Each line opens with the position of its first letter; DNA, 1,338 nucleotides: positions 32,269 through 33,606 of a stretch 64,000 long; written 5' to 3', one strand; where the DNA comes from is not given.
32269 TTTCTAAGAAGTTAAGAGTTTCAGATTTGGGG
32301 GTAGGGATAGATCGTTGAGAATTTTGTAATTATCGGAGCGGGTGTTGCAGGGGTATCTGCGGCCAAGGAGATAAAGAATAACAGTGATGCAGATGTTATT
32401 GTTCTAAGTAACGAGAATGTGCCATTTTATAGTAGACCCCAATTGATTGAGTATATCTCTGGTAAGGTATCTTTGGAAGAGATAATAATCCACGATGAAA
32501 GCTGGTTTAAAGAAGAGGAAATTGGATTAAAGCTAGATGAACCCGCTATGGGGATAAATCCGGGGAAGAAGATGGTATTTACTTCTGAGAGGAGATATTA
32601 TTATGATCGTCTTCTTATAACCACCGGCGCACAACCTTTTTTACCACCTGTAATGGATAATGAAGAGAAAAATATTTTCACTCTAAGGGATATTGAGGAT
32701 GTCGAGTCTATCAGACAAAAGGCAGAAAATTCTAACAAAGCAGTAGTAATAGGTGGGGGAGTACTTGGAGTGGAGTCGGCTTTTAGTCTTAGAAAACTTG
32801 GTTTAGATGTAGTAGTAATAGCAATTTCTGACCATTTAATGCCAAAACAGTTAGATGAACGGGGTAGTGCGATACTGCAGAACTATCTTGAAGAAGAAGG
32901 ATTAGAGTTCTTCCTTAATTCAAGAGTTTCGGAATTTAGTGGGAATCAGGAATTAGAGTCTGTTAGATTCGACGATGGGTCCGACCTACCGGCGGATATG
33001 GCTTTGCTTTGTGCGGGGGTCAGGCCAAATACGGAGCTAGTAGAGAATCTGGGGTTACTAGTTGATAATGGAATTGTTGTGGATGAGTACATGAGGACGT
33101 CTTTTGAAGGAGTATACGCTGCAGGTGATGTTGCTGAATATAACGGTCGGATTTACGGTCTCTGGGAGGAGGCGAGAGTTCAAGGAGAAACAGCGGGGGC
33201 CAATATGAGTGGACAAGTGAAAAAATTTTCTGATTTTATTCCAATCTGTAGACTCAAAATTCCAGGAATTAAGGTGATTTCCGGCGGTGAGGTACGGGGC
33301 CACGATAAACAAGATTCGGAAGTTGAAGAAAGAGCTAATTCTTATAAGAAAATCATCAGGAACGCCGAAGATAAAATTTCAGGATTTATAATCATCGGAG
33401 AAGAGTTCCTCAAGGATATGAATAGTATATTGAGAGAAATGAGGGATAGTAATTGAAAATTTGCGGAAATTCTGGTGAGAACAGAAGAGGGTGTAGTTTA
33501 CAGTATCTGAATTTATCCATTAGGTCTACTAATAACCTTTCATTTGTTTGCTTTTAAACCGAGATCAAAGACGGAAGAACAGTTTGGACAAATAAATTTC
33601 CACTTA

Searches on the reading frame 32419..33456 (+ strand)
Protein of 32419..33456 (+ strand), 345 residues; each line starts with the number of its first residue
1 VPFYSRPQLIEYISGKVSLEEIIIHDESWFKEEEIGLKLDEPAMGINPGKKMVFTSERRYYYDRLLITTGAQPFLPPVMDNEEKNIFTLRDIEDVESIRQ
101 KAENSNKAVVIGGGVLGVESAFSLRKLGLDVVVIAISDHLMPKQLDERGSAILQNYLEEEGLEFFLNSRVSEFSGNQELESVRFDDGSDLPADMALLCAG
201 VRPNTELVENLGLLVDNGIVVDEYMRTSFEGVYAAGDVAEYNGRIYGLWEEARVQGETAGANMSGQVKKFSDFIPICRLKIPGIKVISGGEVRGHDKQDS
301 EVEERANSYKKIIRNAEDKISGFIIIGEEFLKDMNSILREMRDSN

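Call 76: search_protein_families(library=pfam, proteins=[window:32419-33456:+], max_evalue=0.001)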
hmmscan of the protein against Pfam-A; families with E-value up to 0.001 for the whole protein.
window:32419-33456:+ (345 aa): 6 families
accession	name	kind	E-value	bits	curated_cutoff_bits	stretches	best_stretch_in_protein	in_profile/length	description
PF07992.20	Pyr_redox_2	-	1.5e-54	185.9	26.1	1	33-256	65-291/291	Pyridine nucleotide-disulphide oxidoreductase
PF00070.33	Pyr_redox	-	1e-18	68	22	1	107-186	1-81/82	Pyridine nucleotide-disulphide oxidoreductase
PF13738.12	Pyr_redox_3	-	6.4e-09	35.9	30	1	33-236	94-305/305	Pyridine nucleotide-disulphide oxidoreductase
PF18267.7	Rubredoxin_C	-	6.7e-06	26.4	25.9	1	275-328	1-55/70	Rubredoxin NAD+ reductase C-terminal domain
PF01134.28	GIDA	-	3.7e-05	23.4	22.1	0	108-136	2-30/391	Glucose inhibited division protein A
PF01266.30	DAO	-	0.00019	21.5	27.9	0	108-134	2-28/353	FAD dependent oxidoreductase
